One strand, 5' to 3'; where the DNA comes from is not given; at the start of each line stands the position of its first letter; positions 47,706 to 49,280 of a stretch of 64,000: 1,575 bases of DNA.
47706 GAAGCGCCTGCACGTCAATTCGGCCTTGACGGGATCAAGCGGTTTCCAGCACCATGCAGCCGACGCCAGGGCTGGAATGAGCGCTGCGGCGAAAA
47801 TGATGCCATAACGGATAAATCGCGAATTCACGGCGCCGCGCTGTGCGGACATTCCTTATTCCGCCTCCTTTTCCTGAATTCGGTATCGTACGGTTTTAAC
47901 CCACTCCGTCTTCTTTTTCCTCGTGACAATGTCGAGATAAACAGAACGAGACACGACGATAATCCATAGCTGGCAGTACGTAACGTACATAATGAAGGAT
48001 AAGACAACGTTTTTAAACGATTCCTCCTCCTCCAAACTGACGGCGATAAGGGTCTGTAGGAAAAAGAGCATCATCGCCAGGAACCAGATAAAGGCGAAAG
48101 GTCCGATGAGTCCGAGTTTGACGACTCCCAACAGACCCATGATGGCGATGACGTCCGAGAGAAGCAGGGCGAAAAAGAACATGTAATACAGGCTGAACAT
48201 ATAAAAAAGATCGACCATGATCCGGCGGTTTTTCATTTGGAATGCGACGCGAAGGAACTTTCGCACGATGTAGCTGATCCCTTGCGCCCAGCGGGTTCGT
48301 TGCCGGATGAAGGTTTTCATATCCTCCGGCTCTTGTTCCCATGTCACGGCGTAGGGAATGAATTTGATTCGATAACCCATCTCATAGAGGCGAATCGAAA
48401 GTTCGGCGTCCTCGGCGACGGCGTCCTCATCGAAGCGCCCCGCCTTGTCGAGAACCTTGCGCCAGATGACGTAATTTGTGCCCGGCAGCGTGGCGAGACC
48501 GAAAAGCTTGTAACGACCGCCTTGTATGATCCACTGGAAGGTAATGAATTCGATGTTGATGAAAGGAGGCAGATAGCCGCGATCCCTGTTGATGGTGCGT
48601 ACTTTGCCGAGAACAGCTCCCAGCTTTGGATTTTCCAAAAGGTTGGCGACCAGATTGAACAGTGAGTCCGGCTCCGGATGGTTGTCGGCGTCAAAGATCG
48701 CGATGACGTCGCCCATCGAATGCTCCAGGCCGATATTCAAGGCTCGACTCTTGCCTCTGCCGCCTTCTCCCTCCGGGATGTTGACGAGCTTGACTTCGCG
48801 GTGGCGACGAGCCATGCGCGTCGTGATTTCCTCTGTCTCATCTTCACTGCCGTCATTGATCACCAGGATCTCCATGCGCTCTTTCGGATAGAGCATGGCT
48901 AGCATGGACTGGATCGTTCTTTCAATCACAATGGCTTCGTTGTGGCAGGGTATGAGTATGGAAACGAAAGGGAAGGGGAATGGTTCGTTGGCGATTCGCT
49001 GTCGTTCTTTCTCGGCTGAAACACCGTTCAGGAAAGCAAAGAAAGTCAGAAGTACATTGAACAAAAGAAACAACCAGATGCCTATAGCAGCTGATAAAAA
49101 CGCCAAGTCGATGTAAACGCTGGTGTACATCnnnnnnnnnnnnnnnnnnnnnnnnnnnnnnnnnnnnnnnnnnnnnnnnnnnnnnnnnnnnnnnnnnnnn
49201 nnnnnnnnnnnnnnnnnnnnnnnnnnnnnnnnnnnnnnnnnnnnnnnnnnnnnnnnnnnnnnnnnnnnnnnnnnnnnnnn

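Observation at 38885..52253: Seven-gene synthase-dependent exopolysaccharide locus combining Pga-, Pel- and Bcs-like parts in an undescribed arrangement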

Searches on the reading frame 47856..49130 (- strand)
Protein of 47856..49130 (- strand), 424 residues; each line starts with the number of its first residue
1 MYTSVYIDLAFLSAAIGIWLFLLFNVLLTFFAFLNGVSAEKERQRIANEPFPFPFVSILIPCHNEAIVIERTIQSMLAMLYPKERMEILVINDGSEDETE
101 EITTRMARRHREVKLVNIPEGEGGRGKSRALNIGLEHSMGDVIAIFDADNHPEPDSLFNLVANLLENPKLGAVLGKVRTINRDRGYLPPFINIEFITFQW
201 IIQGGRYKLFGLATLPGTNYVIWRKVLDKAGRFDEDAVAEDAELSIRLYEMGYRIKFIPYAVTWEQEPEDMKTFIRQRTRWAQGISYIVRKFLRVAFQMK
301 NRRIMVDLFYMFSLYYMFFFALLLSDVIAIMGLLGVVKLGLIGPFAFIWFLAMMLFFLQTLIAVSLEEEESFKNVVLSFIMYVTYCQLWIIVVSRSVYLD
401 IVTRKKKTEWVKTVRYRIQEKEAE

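Call 4: search_protein_families(library=pfam, proteins=[window:47856-49130:-], max_evalue=0.01)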
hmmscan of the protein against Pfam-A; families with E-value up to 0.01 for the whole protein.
window:47856-49130:- (424 aa): 7 families
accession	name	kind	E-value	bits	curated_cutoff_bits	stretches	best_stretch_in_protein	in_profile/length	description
PF13641.12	Glyco_tranf_2_3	-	5.5e-32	112.1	27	1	56-284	3-230/230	Glycosyltransferase like family 2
PF13632.12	Glyco_trans_2_3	-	2.2e-28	99.9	27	1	143-356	2-193/198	Glycosyl transferase family group 2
PF00535.33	Glycos_transf_2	-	1.3e-27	97.2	23.3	1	57-229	1-166/168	Glycosyl transferase family 2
PF10111.15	Glyco_tranf_2_2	-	5.9e-12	46.1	27.3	1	59-286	3-236/276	Glycosyltransferase like family 2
PF13506.12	Glyco_transf_21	-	1.3e-11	44.7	21.7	1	115-282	6-173/174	Glycosyl transferase family 21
PF03142.21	Chitin_synth_2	-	7.5e-07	28.6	27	0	133-188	195-250/527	Chitin synthase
PF13704.12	Glyco_tranf_2_4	-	0.0019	19.1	27.5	1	64-150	2-82/98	Glycosyl transferase family 2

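Call 5: search_protein_families(library=ncbifam, proteins=[window:47856-49130:-], max_evalue=0.01)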
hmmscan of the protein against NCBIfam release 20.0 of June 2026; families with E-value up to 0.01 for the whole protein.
window:47856-49130:- (424 aa): 30 families (the best 25 are shown)
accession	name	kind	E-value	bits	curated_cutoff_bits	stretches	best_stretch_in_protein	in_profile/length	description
TIGR03937.1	PgaC_IcaA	equivalog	1.4e-49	169.2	422.3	1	33-394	26-381/407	poly-beta-1,6-N-acetyl-D-glucosamine synthase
TIGR03030.1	CelA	equivalog_domain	3.6e-30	104.6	699.1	1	18-322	92-411/714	UDP-forming cellulose synthase catalytic subunit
TIGR03965.1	mycofact_glyco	equivalog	1e-27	97.1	280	1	53-291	73-306/467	mycofactocin biosynthesis glycosyltransferase MftF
NF053846.1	glyco_with_XrtP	equivalog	5.3e-27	94.6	520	2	22-184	8-179/440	XrtP-associated glycosyltransferase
TIGR03111.1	glyc2_xrt_Gpos1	hypoth_equivalog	2.5e-23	82.6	363.95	1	20-394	16-397/439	TIGR03111 family XrtG-associated glycosyltransferase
NF008558.0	PRK11498.1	equivalog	5e-22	77.6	992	1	40-369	259-578/872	UDP-forming cellulose synthase catalytic subunit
NF041875.1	EPS_EpsD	equivalog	1.4e-21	77.2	370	1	56-283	1-225/325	exopolysaccharide biosynthesis glycosyltransferase EpsD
TIGR04242.1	nodulat_NodC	equivalog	2.9e-21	75.9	550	2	44-195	40-186/395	chitooligosaccharide synthase NodC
NF041865.1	EpsU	equivalog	2.2e-16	59.9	700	1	38-415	25-390/394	exopolysaccharide biosynthesis GT2 family glycosyltransferase EpsU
TIGR03469.1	HpnB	hypoth_equivalog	2.4e-16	59.8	379.25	1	14-255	7-253/386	hopene-associated glycosyltransferase HpnB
NF047588.1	GlcsyltransPgfSStrep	equivalog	9.8e-15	54.5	500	1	56-163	3-109/308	glycosyltransferase PgfS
TIGR04283.1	glyco_like_mftF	equivalog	4.6e-14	52.6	182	1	56-263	1-183/221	TIGR04283 family arsenosugar biosynthesis glycosyltransferase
TIGR03472.1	HpnI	equivalog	1.4e-13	50.4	310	1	20-290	7-277/373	bacteriohopanetetrol glucosamine biosynthesis glycosyltransferase HpnI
NF007482.0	PRK10073.1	equivalog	9.4e-13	47.8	423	1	55-165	7-110/334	glycosyltransferase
NF050050.1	ProtGlycPglI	equivalog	1.5e-11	44.2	500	1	53-250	1-187/306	GalNAc(5)-diNAcBac-PP-undecaprenol beta-1,3-glucosyltransferase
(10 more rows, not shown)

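Call 42: find_homologous_proteins(query=window:47856-49130:-, max_evalue=1e-20)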
Query window:47856-49130:- (424 aa): 2199 proteins with E <= 1e-20 among 8000 candidates; the best 120 are listed.
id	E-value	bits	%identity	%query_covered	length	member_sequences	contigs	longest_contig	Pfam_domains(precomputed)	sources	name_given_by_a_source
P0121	6.2e-280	946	100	100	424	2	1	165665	PF13632.13,PF10111.15,PF13506.14,PF13641.13,PF03142.22,PF00535.33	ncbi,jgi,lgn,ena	-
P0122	2.4e-231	786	79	100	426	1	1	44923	PF13632.13,PF10111.15,PF13506.14,PF13641.13,PF03142.22,PF00535.33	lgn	-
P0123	2.1e-229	780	78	100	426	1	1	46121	PF13632.13,PF10111.15,PF13506.14,PF13641.13,PF03142.22,PF00535.33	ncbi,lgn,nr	ncbi:glycosyltransferase [bacterium]|nr:glycosyltransferase [bacterium]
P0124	1.7e-227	773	77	100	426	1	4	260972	PF13632.13,PF10111.15,PF13506.14,PF13641.13,PF03142.22,PF00535.33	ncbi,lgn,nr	ncbi:MAG: glycosyltransferase family 2 protein [Deltaproteobacteria bacterium]|nr:glycosyltransferas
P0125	2.8e-227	773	78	100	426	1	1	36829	PF13632.13,PF10111.15,PF13506.14,PF13641.13,PF03142.22,PF00535.33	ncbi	-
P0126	3.7e-227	772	78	100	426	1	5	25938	PF13632.13,PF10111.15,PF13506.14,PF13641.13,PF03142.22,PF00535.33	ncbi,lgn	-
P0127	2.3e-226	770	77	100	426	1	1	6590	PF13632.13,PF10111.15,PF13506.14,PF13641.13,PF03142.22,PF00535.33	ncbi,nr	ncbi:MAG: glycosyltransferase [Deltaproteobacteria bacterium]|nr:glycosyltransferase [Deltaproteobac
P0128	9.3e-226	768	77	100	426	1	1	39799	PF13632.13,PF10111.15,PF13506.14,PF13641.13,PF03142.22,PF00535.33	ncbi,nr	ncbi:MAG: glycosyltransferase family 2 protein [Deltaproteobacteria bacterium]|nr:glycosyltransferas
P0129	5.4e-218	742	73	100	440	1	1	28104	PF13632.13,PF10111.15,PF13506.14,PF13641.13,PF03142.22,PF00535.33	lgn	-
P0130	2.6e-217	740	75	99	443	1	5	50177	PF13632.13,PF10111.15,PF13506.14,PF13641.13,PF03142.22,PF00535.33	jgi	jgi:cellulose synthase/poly-beta-1,6-N-acetylglucosamine synthase-like glycosyltransferase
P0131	1.1e-216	738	74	100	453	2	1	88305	PF13632.13,PF10111.15,PF13506.14,PF13641.13,PF03142.22,PF00535.33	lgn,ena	-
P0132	8.9e-216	735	74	99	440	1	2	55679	PF13632.13,PF10111.15,PF13506.14,PF13641.13,PF03142.22,PF00535.33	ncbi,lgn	-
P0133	3.9e-215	733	74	99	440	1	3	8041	PF13632.13,PF10111.15,PF13506.14,PF13641.13,PF03142.22,PF00535.33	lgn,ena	-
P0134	4.0e-215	732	74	99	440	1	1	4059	PF13632.13,PF10111.15,PF13506.14,PF13641.13,PF03142.22,PF00535.33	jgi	-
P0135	4.2e-215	732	73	100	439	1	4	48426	PF13632.13,PF10111.15,PF13506.14,PF13641.13,PF03142.22,PF00535.33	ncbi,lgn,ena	-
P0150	2.9e-135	469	50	98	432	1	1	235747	PF13632.13,PF10111.15,PF13506.14,PF13641.13,PF03142.22,PF00535.33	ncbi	ncbi:MAG: glycosyltransferase [Bacteroidota bacterium]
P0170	4.9e-133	462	47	99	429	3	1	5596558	PF13632.13,PF10111.15,PF13506.14,PF13641.13,PF03142.22,PF00535.33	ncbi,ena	-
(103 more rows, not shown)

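Call 43: find_encoding_contigs(protein=P0170, flank=10000, max_places=1)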
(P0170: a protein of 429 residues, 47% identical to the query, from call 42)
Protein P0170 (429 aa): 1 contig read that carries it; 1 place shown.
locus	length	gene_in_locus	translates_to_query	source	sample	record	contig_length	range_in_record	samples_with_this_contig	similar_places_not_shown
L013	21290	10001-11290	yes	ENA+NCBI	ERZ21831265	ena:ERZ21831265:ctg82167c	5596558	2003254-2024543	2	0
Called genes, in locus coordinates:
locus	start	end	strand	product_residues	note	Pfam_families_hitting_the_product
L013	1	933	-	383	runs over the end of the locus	PF18845:baeRF_family3, PF18848:baeRF_family6, PF18849:baeRF_family7, PF18851:baeRF_family8, PF18855:baeRF_family11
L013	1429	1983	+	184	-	-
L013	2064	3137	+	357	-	PF00481:PP2C, PF13672:PP2C_2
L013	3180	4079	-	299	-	PF06897:DUF1269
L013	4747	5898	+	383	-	PF02350:Epimerase_2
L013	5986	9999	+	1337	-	PF10096:DUF2334, PF08532:Glyco_hydro_42M (faint)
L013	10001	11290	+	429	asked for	PF13506:Glyco_transf_21, PF03142:Chitin_synth_2 (faint), PF00535:Glycos_transf_2, PF10111:Glyco_tranf_2_2, PF13641:Glyco_tranf_2_3, PF13632:Glyco_trans_2_3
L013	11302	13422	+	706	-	PF00497:SBP_bac_3, PF08448:PAS_4 (weak), PF02518:HATPase_c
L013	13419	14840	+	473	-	PF00072:Response_reg, PF00158:Sigma54_activat, PF01078:Mg_chelatase (faint), PF14532:Sigma54_activ_2, PF07728:AAA_5 (faint), PF25601:AAA_lid_14, PF02954:HTH_8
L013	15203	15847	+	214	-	PF16867:DMSP_lyase, PF07883:Cupin_2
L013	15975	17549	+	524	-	PF00939:Na_sulph_symp, PF03600:CitMHS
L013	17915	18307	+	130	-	-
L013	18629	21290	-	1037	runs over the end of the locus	PF00873:ACR_tran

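Call 44: find_encoding_contigs(protein=P0150, flank=10000, max_places=1)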
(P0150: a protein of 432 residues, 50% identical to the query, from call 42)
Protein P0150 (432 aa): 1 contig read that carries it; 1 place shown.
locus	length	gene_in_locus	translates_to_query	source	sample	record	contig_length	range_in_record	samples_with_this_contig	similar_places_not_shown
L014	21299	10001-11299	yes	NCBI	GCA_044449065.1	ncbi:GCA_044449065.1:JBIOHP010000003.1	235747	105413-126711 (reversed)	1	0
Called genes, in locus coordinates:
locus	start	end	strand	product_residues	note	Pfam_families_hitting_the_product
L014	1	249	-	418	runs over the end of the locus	PF00108:Thiolase_N, PF02803:Thiolase_C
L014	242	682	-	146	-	PF22381:Staph_reg_Sar_Rot, PF01047:MarR, PF12802:MarR_2, PF13412:HTH_24 (weak)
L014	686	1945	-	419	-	PF00330:Aconitase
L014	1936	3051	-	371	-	PF00180:Iso_dh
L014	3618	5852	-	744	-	-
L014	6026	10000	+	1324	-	PF10096:DUF2334, PF08532:Glyco_hydro_42M (faint)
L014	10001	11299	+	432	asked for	PF13506:Glyco_transf_21, PF03142:Chitin_synth_2 (faint), PF00535:Glycos_transf_2, PF10111:Glyco_tranf_2_2, PF13641:Glyco_tranf_2_3, PF13632:Glyco_trans_2_3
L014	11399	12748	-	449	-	-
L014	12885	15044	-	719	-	PF07494:Reg_prop (faint), PF10647:Gmad1 (faint), PF15902:Sortilin-Vps10 (faint), PF15899:BNR_6 (faint), PF25852:DUF6242_C (weak), PF18962:Por_Secre_tail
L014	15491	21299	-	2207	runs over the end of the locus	PF00801:PKD, PF18911:PKD_4, PF00801:PKD, PF18911:PKD_4, PF00801:PKD, PF07953:Toxin_R_bind_N, PF13385:Laminin_G_3, PF17210:SdrD_B, +2 more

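Call 45: find_encoding_contigs(protein=P0121, flank=1000, max_places=3)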
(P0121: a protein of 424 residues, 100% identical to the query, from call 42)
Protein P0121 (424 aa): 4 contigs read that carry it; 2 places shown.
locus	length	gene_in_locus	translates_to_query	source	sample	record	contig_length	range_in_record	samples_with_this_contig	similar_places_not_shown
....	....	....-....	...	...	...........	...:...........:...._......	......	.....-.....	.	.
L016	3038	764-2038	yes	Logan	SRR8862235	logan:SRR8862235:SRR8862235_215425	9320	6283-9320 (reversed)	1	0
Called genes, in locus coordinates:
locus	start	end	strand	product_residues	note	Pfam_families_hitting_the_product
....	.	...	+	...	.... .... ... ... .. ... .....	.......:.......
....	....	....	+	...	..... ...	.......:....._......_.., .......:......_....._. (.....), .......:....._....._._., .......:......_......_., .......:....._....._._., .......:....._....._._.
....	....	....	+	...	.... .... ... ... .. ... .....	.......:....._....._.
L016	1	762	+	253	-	?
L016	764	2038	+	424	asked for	PF13506:Glyco_transf_21, PF03142:Chitin_synth_2 (faint), PF13641:Glyco_tranf_2_3, PF00535:Glycos_transf_2, PF10111:Glyco_tranf_2_2, PF13632:Glyco_trans_2_3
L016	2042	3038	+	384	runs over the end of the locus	PF01270:Glyco_hydro_8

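Call 61: find_related_loci(query=A3, collection=genome_contigs, flank=10000)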
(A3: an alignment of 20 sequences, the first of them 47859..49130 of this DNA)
Query A3 (424 aa) in genome_contigs; peptide patterns used: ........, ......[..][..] (x = any residue, [..] = any of these).
49 stretches matched a pattern; 39 encode a relative of the query (tblastn E <= 1e-3); 39 distinct loci.
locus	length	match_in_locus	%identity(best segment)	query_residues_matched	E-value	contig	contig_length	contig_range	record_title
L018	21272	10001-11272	77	1-424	0e+0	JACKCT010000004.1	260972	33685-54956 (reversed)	MAG: Deltaproteobacteria bacterium isolate HK-STAS-FEN-2 HK-STAS-FEN-2_4, whole genome shotgun sequence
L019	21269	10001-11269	78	2-424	0e+0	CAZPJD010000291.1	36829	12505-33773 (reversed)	MAG TPA_asm: uncultured bacterium isolate binchicken_co200_86 genome assembly, contig: k141_1311158, whole genome shotgu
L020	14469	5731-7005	74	2-424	0e+0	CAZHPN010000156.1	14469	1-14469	MAG TPA_asm: uncultured bacterium isolate binchicken_co3_336 genome assembly, contig: NODE_13538_length_14469_cov_6.8425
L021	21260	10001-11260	74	2-421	0e+0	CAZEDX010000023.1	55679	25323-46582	MAG TPA_asm: uncultured bacterium isolate SRP278314_co2_238 genome assembly, contig: NODE_892_length_55679_cov_6.675500,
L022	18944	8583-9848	73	2-424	0e+0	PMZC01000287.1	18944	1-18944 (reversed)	MAG: Deltaproteobacteria bacterium isolate fen_1099 73.20110800_E3D.111_contig_20630, whole genome shotgun sequence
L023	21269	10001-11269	73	2-424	0e+0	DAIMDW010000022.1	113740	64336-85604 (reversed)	MAG TPA_asm: bacterium isolate CTOTU18725 NODE_107_length_113740_cov_9.771535, whole genome shotgun sequence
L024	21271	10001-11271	93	1-424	0e+0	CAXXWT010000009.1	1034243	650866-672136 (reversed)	MAG: bacterium isolate 2a80452e-9f24-40d4-98e6-f858f42e08c7 genome assembly, contig: contig_9, whole genome shotgun sequ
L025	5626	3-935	76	112-422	2e-167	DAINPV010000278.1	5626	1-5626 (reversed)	MAG TPA_asm: bacterium isolate CTOTU18531 NODE_16670_length_5626_cov_5.061389, whole genome shotgun sequence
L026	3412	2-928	75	116-424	9e-171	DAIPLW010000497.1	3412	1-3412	MAG TPA_asm: bacterium isolate CTOTU29523 NODE_16181_length_3412_cov_7.274352, whole genome shotgun sequence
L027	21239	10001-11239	48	7-418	2e-133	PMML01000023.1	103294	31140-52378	MAG: Ignavibacteriae bacterium isolate fen_1254 73.20100900_E1D.45_contig_1001, whole genome shotgun sequence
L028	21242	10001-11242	45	3-416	9e-124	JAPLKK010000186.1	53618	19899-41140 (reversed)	MAG: Elusimicrobia bacterium isolate LacPavin_0818_WC55_MAG_67_8 LacPavin_0818_WC55_scaffold_25724, whole genome shotgun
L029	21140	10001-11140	48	7-384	2e-122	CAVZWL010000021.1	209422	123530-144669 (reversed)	MAG: Ignavibacteriota bacterium isolate MFD01476.bin.2.1 genome assembly, contig: contig_53077, whole genome shotgun seq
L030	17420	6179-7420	44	3-416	8e-122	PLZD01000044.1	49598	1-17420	MAG: Elusimicrobia bacterium isolate palsa_1176 73.20120700_P3D.185_contig_60433, whole genome shotgun sequence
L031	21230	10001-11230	45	7-416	5e-121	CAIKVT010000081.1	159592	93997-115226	MAG: uncultured Elusimicrobia bacterium isolate MJ-time_bin-0941 genome assembly, contig: bin-0941:81/84, whole genome s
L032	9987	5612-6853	45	2-416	7e-118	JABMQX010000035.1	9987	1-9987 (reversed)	MAG: bacterium isolate bin.280 k141_217965, whole genome shotgun sequence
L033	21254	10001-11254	43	8-423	2e-104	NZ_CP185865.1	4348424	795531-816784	Brevibacillus sp. TJ4 chromosome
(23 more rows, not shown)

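Call 66: search_protein_families(library=pfam, proteins=[L033:6341-7465:+, L033:7449-8300:+, L033:8266-9999:+, L033:10001-11275:+, L033:11288-13534:+], max_evalue=0.001)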
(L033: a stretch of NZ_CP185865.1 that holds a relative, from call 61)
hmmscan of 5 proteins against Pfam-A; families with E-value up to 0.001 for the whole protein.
L033:6341-7465:+ (374 aa): 1 family
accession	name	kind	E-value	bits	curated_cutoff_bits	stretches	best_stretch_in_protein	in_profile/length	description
PF01270.23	Glyco_hydro_8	-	2.6e-07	30.5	24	1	81-174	51-152/341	Glycosyl hydrolases family 8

L033:7449-8300:+ (283 aa): 1 family
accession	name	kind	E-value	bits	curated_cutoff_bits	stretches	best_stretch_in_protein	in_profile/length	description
PF00990.26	GGDEF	-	6.2e-24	85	23.8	1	132-279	2-152/161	Diguanylate cyclase, GGDEF domain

L033:8266-9999:+ (577 aa): 1 family
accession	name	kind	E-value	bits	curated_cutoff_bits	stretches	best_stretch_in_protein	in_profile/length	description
PF10096.14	DUF2334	-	1.1e-51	175.7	26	1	230-490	2-200/203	Uncharacterized protein conserved in bacteria (DUF2334)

L033:10001-11275:+ (424 aa): 5 families
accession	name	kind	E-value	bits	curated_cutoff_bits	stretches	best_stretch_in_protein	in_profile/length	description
PF00535.33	Glycos_transf_2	-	4.5e-31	108.5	23.3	1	49-222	1-167/168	Glycosyl transferase family 2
PF13641.12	Glyco_tranf_2_3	-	1.1e-30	107.8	27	1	46-276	1-230/230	Glycosyltransferase like family 2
PF13632.12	Glyco_trans_2_3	-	3.7e-25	89.4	27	1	135-348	2-193/198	Glycosyl transferase family group 2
PF13506.12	Glyco_transf_21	-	2.4e-13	50.4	21.7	1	106-275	4-174/174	Glycosyl transferase family 21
PF10111.15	Glyco_tranf_2_2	-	3.1e-07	30.6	27.3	1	50-261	2-220/276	Glycosyltransferase like family 2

L033:11288-13534:+ (748 aa): 1 family
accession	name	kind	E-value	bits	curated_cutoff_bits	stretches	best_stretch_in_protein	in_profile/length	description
PF03170.19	BcsB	-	3.1e-27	95.6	21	2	67-346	15-284/606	Bacterial cellulose synthase subunit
